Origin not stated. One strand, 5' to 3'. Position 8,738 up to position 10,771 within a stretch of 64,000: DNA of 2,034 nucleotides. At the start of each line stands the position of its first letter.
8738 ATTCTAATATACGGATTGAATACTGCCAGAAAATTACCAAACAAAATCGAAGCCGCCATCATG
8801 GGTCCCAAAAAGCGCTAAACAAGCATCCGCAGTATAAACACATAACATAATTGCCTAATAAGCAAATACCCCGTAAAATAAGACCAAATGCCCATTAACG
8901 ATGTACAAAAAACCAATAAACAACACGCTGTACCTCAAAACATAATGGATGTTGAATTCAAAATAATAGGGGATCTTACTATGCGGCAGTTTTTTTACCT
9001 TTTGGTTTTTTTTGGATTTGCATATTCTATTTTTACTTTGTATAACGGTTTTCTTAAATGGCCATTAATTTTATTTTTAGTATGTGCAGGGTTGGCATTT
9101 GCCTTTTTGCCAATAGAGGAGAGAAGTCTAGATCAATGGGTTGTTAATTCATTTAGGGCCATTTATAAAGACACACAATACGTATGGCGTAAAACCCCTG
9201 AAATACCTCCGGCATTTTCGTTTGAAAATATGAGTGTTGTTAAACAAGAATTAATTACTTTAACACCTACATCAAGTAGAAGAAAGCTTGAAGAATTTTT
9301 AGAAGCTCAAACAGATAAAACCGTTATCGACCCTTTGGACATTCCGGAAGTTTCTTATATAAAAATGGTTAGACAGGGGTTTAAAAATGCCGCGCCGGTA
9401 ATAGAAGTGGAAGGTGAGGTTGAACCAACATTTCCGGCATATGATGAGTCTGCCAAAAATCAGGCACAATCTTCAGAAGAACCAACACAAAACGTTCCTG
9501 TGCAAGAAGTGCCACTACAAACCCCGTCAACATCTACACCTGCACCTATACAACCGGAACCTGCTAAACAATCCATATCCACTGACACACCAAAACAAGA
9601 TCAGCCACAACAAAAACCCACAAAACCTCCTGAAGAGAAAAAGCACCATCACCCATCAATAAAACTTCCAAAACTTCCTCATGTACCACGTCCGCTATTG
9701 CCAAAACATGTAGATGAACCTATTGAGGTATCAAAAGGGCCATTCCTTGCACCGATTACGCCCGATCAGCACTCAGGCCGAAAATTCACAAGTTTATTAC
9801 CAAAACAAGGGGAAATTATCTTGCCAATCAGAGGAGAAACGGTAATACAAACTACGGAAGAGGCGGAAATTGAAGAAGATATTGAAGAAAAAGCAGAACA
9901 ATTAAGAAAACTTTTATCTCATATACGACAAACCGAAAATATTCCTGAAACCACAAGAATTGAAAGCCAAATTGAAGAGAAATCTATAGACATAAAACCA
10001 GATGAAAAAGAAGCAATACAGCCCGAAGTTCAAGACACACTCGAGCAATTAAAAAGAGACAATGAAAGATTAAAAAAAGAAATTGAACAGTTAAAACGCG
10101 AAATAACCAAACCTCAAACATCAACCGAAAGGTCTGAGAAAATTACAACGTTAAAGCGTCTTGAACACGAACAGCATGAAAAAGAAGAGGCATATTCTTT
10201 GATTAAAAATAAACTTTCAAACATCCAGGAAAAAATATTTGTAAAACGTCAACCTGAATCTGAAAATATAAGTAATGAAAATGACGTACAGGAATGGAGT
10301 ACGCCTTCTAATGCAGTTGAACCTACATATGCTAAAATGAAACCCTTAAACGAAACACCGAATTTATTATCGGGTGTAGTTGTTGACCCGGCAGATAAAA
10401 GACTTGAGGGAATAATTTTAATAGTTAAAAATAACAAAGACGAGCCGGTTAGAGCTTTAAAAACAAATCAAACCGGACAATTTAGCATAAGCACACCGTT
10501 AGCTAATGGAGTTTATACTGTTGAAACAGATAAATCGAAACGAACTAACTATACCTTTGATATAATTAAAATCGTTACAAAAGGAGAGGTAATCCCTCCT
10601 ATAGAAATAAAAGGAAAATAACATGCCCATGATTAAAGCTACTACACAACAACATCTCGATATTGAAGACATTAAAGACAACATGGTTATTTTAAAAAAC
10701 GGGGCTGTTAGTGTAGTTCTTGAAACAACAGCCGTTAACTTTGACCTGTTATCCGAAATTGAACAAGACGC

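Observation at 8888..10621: PrgI/VirB3-like membrane anchor fused to a cell-wall-spanning linker and beta-sandwich domain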

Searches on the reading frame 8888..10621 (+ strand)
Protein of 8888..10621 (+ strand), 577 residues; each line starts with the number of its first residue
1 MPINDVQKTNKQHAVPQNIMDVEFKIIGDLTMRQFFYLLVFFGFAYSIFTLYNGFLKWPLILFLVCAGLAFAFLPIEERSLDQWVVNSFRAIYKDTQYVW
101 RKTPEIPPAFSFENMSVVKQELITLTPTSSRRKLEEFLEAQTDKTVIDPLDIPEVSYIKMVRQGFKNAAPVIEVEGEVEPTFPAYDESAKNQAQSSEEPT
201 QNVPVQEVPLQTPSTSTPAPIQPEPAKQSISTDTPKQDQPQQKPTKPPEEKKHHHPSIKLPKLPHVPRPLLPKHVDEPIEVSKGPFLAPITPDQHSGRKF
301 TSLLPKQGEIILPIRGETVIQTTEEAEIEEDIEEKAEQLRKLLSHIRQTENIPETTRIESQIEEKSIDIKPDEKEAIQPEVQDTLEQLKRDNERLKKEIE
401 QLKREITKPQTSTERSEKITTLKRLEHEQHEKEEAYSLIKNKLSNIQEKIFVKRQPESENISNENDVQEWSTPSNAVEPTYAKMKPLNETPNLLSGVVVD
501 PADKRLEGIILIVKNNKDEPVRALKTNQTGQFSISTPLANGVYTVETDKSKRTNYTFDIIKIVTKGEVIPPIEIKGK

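Call 3: search_protein_families(library=pfam, proteins=[window:8888-10621:+], max_evalue=1)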
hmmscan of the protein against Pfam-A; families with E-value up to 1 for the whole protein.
window:8888-10621:+ (577 aa): 6 families
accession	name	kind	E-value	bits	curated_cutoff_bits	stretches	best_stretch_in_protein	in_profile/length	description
PF12666.12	PrgI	-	5.7e-10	40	27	1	15-91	2-81/91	PrgI family protein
PF13620.12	CarboxypepD_reg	-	5.6e-06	27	32.3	1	494-557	2-64/82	Carboxypeptidase regulatory-like domain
PF17210.9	SdrD_B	-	0.022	15.4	29.7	1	500-556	18-73/112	SdrD B-like domain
PF02183.23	HALZ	-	0.03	14.9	28.1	1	386-404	22-40/43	Homeobox associated leucine zipper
PF06103.16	DUF948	-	0.13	12.9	37.2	0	316-350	47-81/89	Bacterial protein of unknown function (DUF948)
PF13715.12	CarbopepD_reg_2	-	0.25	11.9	32.2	1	494-545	1-48/88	CarboxypepD_reg-like domain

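Call 6: search_protein_families(library=ncbifam, proteins=[window:8888-10621:+], max_evalue=0.1)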
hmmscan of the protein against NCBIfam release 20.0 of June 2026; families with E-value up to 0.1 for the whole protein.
window:8888-10621:+ (577 aa): 4 families
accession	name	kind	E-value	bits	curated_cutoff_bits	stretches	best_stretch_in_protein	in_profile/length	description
TIGR02168.1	SMC_prok_B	equivalog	0.00033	18.5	567.35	1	325-534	367-577/1181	chromosome segregation protein SMC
TIGR02169.1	SMC_prok_A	equivalog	0.0022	15.8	729.4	1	322-472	670-813/1165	chromosome segregation protein SMC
NF008438.0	PRK11281.1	equivalog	0.011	13.6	991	1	346-487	29-172/1113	mechanosensitive channel MscK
NF011501.0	PRK14939.1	subfamily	0.096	11.1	796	0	318-506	569-761/803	DNA gyrase subunit B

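Call 7: find_homologous_proteins(query=window:8888-10621:+, max_evalue=0.001)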
Query window:8888-10621:+ (577 aa): 340 proteins with E <= 0.001 among 8000 candidates; the best 120 are listed.
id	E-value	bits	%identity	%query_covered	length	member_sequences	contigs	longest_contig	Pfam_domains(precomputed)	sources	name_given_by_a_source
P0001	0.0e+0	1262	100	100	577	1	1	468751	PF13620.13,PF12666.13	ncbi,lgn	-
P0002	1.6e-163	564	74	32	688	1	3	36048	PF12666.13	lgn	-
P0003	1.4e-129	452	46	100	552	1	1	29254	PF13620.13,PF12666.13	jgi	jgi:hypothetical protein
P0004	1.1e-128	449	45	100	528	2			PF13620.13,PF12666.13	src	-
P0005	2.3e-127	444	43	100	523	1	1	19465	PF12666.13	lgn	-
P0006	1.6e-126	441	45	100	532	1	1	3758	PF13620.13,PF12666.13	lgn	-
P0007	3.6e-126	440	43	100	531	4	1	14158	PF12666.13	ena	-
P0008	9.2e-125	436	64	29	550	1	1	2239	PF13620.13,PF12666.13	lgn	-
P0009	1.6e-124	435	64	30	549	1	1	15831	PF13620.13,PF12666.13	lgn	-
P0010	6.2e-124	433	44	100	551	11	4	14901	PF13620.13,PF12666.13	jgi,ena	-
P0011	1.1e-123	432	40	100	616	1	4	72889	PF13620.13,PF12666.13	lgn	-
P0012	2.3e-121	424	41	100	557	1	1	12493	PF13620.13,PF12666.13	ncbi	-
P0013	1.1e-119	419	50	61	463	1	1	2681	PF13620.13,PF12666.13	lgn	-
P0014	3.1e-119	417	43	100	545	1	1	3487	PF13620.13,PF12666.13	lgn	-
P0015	8.1e-119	416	42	100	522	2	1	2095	PF12666.13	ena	-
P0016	8.9e-119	416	60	30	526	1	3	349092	PF13620.13,PF12666.13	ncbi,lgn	-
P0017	1.0e-118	416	42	100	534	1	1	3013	PF13620.13,PF12666.13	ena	-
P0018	1.9e-118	415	41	100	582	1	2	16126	PF12666.13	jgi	-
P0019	2.7e-118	414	41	100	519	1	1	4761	PF13620.13,PF12666.13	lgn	-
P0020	3.4e-118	414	50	61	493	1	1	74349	PF13620.13,PF12666.13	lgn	-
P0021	3.9e-118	414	63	29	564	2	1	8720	PF13620.13,PF12666.13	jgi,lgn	-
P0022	6.2e-118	413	42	50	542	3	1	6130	PF12666.13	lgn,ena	-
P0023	7.5e-118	413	42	100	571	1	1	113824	PF13620.13,PF12666.13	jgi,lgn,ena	-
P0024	7.9e-118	413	43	100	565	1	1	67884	PF12666.13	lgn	-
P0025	1.3e-117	412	55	32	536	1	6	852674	PF13620.13,PF12666.13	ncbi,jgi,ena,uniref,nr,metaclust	ncbi:hypothetical protein A2415_04020 [candidate division WWE3 bacterium RIFOXYC1_FULL_39_7]|uniref:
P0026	1.9e-117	412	43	100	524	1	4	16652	PF13620.13,PF12666.13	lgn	-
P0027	2.5e-117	411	42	100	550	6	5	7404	PF13620.13,PF12666.13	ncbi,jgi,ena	-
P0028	2.9e-117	411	42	100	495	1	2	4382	PF13620.13,PF12666.13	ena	-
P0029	3.0e-117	411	42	100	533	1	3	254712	PF13620.13,PF12666.13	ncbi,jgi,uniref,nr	ncbi:hypothetical protein C4561_04175 [candidate division WWE3 bacterium]|jgi:hypothetical protein|u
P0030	4.6e-117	410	42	100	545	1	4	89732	PF13620.13,PF12666.13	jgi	-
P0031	8.7e-117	409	42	100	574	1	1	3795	PF13620.13,PF12666.13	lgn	-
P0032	1.5e-116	409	39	100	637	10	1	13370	PF13620.13,PF12666.13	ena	-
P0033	2.2e-116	408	40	100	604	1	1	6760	PF13620.13,PF12666.13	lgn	-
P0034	2.7e-116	408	57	29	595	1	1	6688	PF13620.13,PF12666.13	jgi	jgi:hypothetical protein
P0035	1.0e-115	406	42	100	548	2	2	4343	PF13620.13,PF12666.13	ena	-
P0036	1.0e-115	406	42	100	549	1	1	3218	PF13620.13,PF12666.13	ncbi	-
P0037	1.2e-115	406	58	32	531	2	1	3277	PF13620.13,PF12666.13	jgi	-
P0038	1.3e-115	405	40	100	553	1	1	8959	PF13620.13,PF12666.13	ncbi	ncbi:PrgI family mobile element protein [Patescibacteria group bacterium]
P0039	1.6e-115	405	41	100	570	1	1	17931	PF12666.13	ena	-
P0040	6.9e-115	403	38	100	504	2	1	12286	PF13620.13,PF12666.13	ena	-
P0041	7.4e-115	403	42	100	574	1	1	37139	PF13620.13,PF12666.13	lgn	-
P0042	1.5e-114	402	42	100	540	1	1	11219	PF13620.13,PF12666.13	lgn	-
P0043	2.6e-114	401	68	29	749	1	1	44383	PF13620.13,PF12666.13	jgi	jgi:hypothetical protein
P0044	2.8e-114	401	43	100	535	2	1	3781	PF13620.13,PF12666.13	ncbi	-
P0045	3.7e-114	401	41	100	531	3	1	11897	PF13620.13,PF12666.13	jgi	-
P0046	4.6e-114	400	55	29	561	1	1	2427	PF13620.13,PF12666.13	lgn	-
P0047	7.1e-114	400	46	61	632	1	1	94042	PF12666.13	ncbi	ncbi:PrgI family mobile element protein [Patescibacteria group bacterium]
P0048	8.7e-114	399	41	100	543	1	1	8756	PF13620.13,PF12666.13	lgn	-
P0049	1.0e-113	399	43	100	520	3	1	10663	PF13620.13,PF12666.13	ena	-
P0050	2.6e-113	398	57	29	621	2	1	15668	PF13620.13,PF12666.13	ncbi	-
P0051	4.0e-113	397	38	50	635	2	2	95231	PF13620.13,PF12666.13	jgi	-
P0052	6.9e-113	396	64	29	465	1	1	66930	PF13620.13,PF12666.13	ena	-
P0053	3.2e-112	394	40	100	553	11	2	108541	PF13620.13,PF12666.13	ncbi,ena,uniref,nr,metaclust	ncbi:hypothetical protein A3D91_04310 [candidate division WWE3 bacterium RIFCSPHIGHO2_02_FULL_38_14]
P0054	3.3e-112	394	42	100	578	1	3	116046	PF13620.13,PF12666.13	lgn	-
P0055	4.3e-112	394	45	61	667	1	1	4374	PF13620.13,PF12666.13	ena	-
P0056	9.0e-112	393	40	100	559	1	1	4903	PF13620.13,PF12666.13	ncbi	ncbi:carboxypeptidase regulatory-like domain-containing protein [Patescibacteria group bacterium]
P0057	1.4e-111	392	40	100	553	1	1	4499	PF13620.13,PF12666.13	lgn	-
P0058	2.3e-111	391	39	100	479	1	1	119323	PF13620.13,PF12666.13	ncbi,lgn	-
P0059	6.8e-111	390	40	100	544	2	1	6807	PF12666.13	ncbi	ncbi:MAG: PrgI family protein [Patescibacteria group bacterium]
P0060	8.5e-111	390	39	100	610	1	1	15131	PF13620.13,PF12666.13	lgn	-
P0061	9.8e-111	389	41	100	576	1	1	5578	PF13620.13,PF12666.13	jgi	-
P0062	9.9e-111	389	40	100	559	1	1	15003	PF12666.13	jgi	jgi:hypothetical protein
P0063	1.2e-110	389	40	100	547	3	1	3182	PF13620.13,PF12666.13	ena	-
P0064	2.1e-110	388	41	100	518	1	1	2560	PF13620.13,PF12666.13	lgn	-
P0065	6.0e-110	387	40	100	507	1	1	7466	PF13620.13,PF12666.13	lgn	-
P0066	6.8e-110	387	41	100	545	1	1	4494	PF13620.13,PF12666.13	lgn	-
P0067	6.9e-110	387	36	100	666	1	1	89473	PF12666.13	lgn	-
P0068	7.4e-110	386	39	100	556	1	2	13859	PF12666.13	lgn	-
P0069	8.3e-110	386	40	99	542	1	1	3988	PF13620.13,PF12666.13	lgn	-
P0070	2.3e-109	385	43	100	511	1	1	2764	PF13620.13,PF12666.13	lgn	-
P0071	1.6e-108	382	40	100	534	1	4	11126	PF12666.13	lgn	-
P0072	4.7e-108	381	60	30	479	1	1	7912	PF12666.13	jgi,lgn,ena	-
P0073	7.5e-108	380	39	100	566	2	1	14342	PF13620.13,PF12666.13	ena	-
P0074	1.0e-107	379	39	100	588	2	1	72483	PF13620.13,PF12666.13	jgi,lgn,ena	-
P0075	1.3e-107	379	35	100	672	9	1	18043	PF12666.13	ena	-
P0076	1.4e-107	379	52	34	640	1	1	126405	PF12666.13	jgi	jgi:hypothetical protein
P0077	1.6e-107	379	36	100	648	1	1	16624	PF12666.13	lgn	-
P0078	1.7e-107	379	41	100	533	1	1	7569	PF13620.13,PF12666.13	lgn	-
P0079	1.7e-107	379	39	100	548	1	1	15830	PF13620.13,PF12666.13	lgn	-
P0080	4.1e-107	377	41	100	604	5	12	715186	PF13620.13,PF12666.13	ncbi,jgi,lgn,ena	-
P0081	4.8e-107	377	40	100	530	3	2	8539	PF13620.13,PF12666.13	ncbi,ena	-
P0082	6.5e-107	377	55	33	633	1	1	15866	PF13620.13,PF12666.13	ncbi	-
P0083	7.4e-107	377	39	100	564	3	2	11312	PF13620.13,PF12666.13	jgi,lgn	-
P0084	1.4e-106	376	39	100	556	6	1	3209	PF12666.13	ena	-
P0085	2.0e-106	375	35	100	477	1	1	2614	PF12666.13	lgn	-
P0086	4.0e-106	374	48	60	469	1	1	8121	PF13620.13,PF12666.13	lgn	-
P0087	4.3e-106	374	37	100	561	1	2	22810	PF13620.13,PF12666.13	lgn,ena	-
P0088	9.5e-106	373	38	100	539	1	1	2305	PF13620.13,PF12666.13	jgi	jgi:hypothetical protein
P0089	9.8e-106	373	39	100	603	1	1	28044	PF12666.13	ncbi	-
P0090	1.6e-105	372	61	29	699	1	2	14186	PF12666.13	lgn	-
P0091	2.6e-105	371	40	100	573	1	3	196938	PF13620.13,PF12666.13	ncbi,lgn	-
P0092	3.1e-105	371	39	100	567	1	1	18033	PF12666.13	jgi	jgi:hypothetical protein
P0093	3.6e-105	371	39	50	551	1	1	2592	PF13620.13,PF12666.13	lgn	-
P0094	5.4e-105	370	39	99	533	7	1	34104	PF13620.13,PF12666.13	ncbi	ncbi:MAG: PrgI family protein [Patescibacteria group bacterium]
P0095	5.8e-105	370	38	100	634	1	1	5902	PF13620.13,PF12666.13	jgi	jgi:hypothetical protein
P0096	8.1e-105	370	39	100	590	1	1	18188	PF13620.13,PF12666.13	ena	-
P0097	1.5e-104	369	56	29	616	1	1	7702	PF13620.13,PF12666.13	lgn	-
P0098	1.5e-104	369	39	100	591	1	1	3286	PF13620.13,PF12666.13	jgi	-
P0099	1.8e-104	369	37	100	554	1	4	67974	PF13620.13,PF12666.13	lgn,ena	-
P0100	2.1e-104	368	38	100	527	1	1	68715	PF05615.19,PF13620.13,PF12666.13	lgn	-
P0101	2.1e-104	368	39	100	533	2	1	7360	PF13620.13,PF12666.13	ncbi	-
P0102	3.1e-104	368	38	99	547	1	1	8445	PF13620.13,PF12666.13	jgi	-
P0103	3.6e-104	368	44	43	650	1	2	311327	PF13620.13,PF12666.13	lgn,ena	-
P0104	3.8e-104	368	39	100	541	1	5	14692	PF12666.13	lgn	-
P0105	8.1e-104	367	39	100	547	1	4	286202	PF13620.13,PF12666.13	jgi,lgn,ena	-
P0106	1.2e-103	366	56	29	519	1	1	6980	PF12666.13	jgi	-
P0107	1.3e-103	366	57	29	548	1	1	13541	PF13620.13,PF12666.13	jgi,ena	-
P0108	2.2e-103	365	58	29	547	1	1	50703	PF13620.13,PF12666.13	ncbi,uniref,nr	ncbi:hypothetical protein GYA37_00445 [candidate division WWE3 bacterium]|uniref:Carboxypeptidase re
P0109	2.7e-103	365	55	29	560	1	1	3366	PF12666.13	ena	-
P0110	3.9e-103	364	39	99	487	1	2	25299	PF12666.13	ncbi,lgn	-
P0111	4.1e-103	364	38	100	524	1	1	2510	PF05615.19,PF13620.13,PF12666.13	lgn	-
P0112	1.7e-102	362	39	100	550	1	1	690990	PF13620.13,PF12666.13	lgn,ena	-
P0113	1.8e-102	362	52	29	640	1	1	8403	PF12666.13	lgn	-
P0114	2.5e-102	362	58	29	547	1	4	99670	PF13620.13,PF12666.13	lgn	-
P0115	3.5e-102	361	38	100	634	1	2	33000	PF13620.13,PF12666.13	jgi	jgi:uncharacterized membrane protein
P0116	5.7e-102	360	39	100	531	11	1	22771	PF13620.13,PF12666.13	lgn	-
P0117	7.9e-102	360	39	100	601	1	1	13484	PF13620.13,PF12666.13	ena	-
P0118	8.1e-102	360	38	100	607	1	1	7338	PF13620.13,PF12666.13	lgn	-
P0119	9.8e-102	360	56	29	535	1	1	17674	PF12666.13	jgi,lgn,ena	-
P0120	1.4e-101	359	38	97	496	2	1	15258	PF12666.13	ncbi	-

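Call 22: find_encoding_contigs(protein=P0025, flank=8000, max_places=2)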
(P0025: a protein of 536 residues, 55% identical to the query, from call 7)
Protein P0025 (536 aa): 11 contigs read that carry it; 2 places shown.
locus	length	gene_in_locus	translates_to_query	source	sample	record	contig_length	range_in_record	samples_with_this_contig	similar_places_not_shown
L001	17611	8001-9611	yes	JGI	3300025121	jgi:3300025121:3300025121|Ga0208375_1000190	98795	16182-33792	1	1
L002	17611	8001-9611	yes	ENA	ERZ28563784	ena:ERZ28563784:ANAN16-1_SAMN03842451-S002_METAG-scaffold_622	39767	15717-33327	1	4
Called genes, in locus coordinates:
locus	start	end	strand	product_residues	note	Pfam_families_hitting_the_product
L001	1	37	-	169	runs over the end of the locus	-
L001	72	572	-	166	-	-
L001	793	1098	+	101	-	PF00166:Cpn10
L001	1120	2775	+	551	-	PF00118:Cpn60_TCP1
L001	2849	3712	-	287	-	-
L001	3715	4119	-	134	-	PF00075:RNase_H, PF13456:RVT_3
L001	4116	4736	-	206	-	PF02706:Wzz (weak)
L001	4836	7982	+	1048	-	PF01073:3Beta_HSD, PF01370:Epimerase, PF02719:Polysacc_synt_2, PF16363:GDP_Man_Dehyd, PF07993:NAD_binding_4 (weak), PF13196:DUF4012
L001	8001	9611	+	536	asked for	PF12666:PrgI, PF13620:CarboxypepD_reg (weak)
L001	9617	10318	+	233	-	PF26593:TraC-like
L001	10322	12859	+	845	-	PF01935:DUF87 (weak), PF12846:AAA_10 (faint), PF19044:P-loop_TraG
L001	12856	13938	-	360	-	PF00712:DNA_pol3_beta, PF02767:DNA_pol3_beta_2, PF02768:DNA_pol3_beta_3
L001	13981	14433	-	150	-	PF13083:KH_KhpA-B, PF01424:R3H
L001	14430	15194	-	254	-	PF02096:60KD_IMP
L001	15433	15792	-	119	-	PF00825:Ribonuclease_P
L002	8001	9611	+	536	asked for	PF12666:PrgI, PF13620:CarboxypepD_reg (weak)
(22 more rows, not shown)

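Call 25: predict_structure(alignment_id=A1)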
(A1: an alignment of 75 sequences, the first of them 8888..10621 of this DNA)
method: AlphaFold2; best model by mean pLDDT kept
length: 577 residues; sequences in the alignment: 75
mean_pLDDT: 69.0   pTM: 0.30
mean pLDDT of the five models: 69.0, 68.6, 68.4, 67.2, 66.3
residues with pLDDT >= 90: 157; 70-90: 113; 50-70: 163; < 50: 144
segments of 3 or more residues with pLDDT < 50: 3-5, 9-12, 181-184, 188-198, 200-203, 205-208, 210-212, 214-219, 226-234, 236-238, 244-246, 250-260, 274-282, 284-287, 299-303, 308-313, 356-370, 469-473
pLDDT, mean of each block of 10 residues (from residue 1): 48 52 54 85 97 96 95 71 73 60 54 57 55 63 60 77 70 53 46 45 46 45 46 45 49 45 52 46 48 49 49 48 72 88 84 56 43 60 87 94 93 90 94 88 81 56 51 62 89 96 96 96 96 96 90 89 95 95
secondary structure, 60 per line:
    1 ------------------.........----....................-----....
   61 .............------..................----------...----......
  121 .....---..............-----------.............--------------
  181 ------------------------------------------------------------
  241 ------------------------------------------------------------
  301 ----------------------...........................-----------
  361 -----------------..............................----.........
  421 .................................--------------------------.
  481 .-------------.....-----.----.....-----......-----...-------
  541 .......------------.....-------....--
elements in order: H19-27 H32-51 H57-73 H80-97 H115-125 H129-142 H154-166 H323-349 H378-407 H412-453 E495-499 E510-514 E520-525 E531-533 E541-547 E560-564 E572-575
